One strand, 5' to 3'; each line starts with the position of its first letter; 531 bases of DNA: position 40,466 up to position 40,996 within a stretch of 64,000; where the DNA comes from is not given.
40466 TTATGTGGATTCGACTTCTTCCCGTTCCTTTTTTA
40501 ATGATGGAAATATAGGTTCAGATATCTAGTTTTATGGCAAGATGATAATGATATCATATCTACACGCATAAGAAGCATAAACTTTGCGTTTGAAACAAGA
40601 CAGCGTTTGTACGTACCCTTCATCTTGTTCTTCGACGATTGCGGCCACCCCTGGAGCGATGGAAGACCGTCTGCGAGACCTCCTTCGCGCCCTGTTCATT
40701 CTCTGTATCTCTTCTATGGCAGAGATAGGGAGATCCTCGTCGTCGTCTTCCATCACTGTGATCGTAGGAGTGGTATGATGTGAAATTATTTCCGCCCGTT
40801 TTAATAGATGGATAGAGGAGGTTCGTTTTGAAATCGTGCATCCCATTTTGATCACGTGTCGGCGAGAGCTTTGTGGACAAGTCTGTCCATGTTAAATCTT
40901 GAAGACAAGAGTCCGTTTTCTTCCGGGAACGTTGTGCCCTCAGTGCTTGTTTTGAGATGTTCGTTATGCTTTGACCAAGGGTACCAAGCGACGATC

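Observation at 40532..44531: Paralogous pair of small N-myristoylation-motif basic proteins on the - strand with a conserved GTACGT splice donor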

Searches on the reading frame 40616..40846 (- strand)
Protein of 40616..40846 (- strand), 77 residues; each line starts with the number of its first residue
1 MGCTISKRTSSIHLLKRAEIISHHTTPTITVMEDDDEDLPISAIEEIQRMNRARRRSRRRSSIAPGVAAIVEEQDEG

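Call 5: search_protein_families(library=pfam, proteins=[window:40616-40846:-], max_evalue=10)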
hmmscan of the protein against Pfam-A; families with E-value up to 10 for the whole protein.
seq(77 aa): 0 families
